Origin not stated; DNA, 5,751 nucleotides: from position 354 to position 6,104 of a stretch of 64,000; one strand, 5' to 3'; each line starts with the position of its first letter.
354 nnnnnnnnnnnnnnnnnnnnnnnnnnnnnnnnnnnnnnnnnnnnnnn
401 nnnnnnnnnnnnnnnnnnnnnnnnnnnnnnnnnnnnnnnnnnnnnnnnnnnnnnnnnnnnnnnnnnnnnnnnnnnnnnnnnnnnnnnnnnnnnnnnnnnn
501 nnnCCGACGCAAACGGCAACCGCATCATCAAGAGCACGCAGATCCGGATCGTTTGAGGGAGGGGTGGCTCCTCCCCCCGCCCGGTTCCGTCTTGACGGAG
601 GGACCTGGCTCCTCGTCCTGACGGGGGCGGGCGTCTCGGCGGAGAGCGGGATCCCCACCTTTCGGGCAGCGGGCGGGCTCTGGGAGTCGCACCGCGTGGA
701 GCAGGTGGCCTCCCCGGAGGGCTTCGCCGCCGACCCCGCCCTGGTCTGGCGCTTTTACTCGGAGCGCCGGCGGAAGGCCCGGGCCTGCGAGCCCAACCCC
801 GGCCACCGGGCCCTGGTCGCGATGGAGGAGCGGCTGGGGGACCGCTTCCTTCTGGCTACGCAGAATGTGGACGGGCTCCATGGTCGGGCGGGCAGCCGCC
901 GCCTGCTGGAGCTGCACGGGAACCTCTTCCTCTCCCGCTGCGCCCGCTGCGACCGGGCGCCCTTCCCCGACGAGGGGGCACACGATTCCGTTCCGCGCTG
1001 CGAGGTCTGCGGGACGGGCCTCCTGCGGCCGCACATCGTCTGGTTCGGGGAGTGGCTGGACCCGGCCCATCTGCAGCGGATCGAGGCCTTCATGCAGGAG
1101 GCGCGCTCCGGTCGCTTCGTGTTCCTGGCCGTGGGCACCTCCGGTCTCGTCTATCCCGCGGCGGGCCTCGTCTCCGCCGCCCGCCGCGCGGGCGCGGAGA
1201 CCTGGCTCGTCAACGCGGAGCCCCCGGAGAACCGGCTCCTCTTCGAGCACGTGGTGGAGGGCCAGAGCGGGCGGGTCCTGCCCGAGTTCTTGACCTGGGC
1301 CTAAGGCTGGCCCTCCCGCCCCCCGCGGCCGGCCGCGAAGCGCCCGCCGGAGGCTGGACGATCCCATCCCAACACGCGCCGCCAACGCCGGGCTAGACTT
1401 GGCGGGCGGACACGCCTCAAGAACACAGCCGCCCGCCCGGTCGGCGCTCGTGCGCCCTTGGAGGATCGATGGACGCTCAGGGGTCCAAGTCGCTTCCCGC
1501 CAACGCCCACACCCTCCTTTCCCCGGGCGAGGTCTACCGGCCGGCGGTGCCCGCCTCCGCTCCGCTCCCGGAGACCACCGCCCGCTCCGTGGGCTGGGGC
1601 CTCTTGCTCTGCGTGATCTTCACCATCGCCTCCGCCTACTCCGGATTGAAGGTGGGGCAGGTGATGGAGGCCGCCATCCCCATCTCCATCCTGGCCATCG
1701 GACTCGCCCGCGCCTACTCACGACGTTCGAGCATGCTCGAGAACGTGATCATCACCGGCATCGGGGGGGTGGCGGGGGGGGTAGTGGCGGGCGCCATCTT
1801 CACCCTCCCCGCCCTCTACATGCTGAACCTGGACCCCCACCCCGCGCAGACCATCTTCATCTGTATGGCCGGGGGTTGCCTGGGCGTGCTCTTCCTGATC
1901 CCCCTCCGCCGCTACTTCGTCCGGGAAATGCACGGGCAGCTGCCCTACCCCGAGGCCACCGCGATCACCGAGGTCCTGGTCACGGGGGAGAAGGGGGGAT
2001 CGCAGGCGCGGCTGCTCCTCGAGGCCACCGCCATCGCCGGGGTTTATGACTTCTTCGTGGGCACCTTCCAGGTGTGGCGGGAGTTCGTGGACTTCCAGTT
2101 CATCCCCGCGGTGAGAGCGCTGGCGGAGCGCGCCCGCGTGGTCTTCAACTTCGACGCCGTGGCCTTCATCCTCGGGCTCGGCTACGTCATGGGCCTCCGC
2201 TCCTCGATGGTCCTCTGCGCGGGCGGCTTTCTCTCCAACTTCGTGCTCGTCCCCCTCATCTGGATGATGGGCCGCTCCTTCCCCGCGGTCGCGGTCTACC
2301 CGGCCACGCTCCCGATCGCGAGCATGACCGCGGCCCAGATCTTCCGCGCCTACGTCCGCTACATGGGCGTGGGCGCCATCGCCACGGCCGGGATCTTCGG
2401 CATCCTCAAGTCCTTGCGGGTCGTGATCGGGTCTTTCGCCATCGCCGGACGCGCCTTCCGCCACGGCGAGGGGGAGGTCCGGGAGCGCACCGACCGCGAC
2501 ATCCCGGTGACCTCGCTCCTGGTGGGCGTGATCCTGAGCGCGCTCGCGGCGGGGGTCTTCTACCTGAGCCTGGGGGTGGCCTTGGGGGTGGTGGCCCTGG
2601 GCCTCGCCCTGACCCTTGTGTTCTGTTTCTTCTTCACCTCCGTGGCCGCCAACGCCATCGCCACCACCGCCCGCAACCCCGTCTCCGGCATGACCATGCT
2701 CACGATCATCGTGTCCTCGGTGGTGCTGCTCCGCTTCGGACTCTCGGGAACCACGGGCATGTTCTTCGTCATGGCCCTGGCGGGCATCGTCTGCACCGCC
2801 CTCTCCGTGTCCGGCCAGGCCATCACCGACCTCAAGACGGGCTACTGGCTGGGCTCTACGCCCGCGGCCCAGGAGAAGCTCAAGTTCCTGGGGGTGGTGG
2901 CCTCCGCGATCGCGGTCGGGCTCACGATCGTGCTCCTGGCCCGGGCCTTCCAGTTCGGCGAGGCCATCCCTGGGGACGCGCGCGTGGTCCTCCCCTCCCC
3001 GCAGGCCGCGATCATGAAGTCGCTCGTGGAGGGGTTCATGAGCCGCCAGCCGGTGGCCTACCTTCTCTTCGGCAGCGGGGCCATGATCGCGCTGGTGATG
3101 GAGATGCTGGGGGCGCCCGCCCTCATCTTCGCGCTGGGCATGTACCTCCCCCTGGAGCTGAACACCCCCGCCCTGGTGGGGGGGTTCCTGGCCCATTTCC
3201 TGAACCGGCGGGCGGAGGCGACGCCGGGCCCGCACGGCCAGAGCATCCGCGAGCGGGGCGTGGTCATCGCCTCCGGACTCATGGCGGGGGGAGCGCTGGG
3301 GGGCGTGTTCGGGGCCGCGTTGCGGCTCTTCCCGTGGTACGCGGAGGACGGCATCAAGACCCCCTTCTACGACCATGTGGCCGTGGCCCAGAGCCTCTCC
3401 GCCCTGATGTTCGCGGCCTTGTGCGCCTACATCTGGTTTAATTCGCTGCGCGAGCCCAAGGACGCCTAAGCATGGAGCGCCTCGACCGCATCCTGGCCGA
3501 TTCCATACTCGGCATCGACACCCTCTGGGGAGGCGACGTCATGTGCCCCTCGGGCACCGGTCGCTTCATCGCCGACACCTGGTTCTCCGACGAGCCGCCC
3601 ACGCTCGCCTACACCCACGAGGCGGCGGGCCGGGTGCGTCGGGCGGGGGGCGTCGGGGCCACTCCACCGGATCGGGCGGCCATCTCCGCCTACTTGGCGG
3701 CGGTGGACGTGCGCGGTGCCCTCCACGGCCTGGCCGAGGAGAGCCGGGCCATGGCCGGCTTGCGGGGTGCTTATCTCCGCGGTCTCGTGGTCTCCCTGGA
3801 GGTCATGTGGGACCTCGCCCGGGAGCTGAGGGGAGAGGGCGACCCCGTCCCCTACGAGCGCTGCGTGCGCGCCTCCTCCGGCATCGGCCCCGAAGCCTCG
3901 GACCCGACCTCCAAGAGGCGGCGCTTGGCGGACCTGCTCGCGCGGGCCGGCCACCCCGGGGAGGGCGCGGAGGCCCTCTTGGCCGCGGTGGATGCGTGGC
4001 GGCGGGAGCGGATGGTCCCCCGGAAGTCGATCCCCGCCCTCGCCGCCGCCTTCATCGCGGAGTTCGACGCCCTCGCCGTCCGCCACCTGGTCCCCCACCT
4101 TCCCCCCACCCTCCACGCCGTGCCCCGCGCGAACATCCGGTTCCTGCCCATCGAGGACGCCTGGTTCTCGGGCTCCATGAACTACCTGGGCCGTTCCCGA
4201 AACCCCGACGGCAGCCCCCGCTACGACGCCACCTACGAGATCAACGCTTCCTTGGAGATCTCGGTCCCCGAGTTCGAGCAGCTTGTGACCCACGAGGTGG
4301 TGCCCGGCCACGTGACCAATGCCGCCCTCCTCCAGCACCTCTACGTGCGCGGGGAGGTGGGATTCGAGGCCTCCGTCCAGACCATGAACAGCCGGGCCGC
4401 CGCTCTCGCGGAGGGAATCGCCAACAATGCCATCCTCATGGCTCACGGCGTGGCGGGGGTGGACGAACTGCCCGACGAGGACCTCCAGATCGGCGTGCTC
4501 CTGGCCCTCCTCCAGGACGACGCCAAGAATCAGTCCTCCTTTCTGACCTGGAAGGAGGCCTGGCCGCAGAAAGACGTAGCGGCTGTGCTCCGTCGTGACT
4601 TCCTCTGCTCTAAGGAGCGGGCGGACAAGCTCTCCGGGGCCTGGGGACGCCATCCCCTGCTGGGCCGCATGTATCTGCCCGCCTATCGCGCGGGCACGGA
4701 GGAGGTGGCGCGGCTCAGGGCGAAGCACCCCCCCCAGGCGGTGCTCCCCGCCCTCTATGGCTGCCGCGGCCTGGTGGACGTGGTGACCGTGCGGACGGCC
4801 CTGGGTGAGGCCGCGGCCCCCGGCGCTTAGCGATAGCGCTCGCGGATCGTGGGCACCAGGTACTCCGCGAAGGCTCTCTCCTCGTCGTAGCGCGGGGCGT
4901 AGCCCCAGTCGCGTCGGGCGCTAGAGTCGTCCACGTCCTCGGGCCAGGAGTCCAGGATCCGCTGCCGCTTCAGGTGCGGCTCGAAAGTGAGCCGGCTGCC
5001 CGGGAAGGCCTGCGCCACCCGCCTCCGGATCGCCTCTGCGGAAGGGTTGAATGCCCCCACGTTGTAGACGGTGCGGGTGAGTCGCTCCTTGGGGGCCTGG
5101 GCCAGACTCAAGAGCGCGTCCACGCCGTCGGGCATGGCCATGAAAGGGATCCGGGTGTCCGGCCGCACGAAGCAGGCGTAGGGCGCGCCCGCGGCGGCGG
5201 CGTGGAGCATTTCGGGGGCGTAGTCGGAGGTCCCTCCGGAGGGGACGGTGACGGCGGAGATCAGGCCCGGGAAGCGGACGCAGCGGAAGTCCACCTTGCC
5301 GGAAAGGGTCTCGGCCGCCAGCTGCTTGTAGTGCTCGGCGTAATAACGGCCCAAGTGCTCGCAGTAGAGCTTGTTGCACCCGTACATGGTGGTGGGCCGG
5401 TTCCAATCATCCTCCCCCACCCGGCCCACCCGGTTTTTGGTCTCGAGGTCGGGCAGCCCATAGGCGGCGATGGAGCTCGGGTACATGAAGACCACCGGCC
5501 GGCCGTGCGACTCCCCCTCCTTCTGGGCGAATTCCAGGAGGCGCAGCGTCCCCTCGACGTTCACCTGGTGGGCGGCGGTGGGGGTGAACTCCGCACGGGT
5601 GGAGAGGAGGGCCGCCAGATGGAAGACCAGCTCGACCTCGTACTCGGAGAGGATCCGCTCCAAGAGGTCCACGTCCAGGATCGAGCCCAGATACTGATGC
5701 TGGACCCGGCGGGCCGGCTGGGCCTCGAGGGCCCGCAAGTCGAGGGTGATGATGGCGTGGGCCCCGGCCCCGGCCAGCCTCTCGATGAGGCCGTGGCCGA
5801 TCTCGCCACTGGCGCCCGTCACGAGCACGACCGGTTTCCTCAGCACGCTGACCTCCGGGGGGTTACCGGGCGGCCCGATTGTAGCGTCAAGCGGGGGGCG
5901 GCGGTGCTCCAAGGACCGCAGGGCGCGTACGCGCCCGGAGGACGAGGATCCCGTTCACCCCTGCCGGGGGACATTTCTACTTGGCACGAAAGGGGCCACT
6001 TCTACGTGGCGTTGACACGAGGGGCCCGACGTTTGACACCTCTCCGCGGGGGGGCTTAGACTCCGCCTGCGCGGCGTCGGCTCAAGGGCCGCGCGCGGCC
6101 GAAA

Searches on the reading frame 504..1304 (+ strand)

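Call 28: search_protein_families(library=pfam, proteins=[window:504-1304:+], max_evalue=0.0001)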
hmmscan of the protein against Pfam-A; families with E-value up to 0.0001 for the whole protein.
window:504-1304:+ (266 aa): 1 family
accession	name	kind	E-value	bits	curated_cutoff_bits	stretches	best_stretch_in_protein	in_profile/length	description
PF02146.23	SIR2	-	8e-42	143.7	24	1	41-218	1-180/180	Sir2 family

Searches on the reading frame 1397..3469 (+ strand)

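Call 28: search_protein_families(library=pfam, proteins=[window:1397-3469:+], max_evalue=0.0001)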
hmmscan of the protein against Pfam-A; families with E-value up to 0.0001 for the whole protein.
window:1397-3469:+ (690 aa): 1 family
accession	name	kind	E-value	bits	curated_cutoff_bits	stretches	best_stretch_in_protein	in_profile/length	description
PF03169.20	OPT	-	4.8e-88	296.8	25.8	1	60-641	2-621/623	OPT oligopeptide transporter protein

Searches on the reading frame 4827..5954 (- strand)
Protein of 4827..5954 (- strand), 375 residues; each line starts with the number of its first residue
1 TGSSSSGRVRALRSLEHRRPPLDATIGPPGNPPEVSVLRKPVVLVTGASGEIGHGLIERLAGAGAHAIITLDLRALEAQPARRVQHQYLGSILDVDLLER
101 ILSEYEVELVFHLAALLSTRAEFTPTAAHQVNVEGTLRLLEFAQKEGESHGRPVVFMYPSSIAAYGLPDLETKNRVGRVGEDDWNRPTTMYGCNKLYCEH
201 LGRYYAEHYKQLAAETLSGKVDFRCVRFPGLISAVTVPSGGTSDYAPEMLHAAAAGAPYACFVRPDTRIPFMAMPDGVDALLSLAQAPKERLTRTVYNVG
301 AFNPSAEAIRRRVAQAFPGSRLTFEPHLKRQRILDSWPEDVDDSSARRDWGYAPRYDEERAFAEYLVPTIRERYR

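Call 28: search_protein_families(library=pfam, proteins=[window:4827-5954:-], max_evalue=0.0001)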
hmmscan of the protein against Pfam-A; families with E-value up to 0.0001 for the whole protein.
window:4827-5954:- (375 aa): 6 families
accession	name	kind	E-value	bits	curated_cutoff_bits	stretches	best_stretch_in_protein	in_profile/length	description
PF01370.27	Epimerase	-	1e-27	97.6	20.9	1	43-300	1-240/240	NAD dependent epimerase/dehydratase family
PF16363.11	GDP_Man_Dehyd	-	1.6e-20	74.3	27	1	44-213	1-175/332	GDP-mannose 4,6 dehydratase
PF02719.21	Polysacc_synt_2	-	4e-12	46.4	20.2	1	43-146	1-118/293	Polysaccharide biosynthesis protein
PF01073.25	3Beta_HSD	-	1.5e-08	34.5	22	1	44-166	1-121/280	3-beta hydroxysteroid dehydrogenase/isomerase family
PF04321.23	RmlD_sub_bind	-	3.7e-07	30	27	1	43-200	3-134/287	RmlD substrate binding domain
PF07993.18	NAD_binding_4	-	1.2e-06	28.3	20.1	0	106-166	88-140/258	Male sterility protein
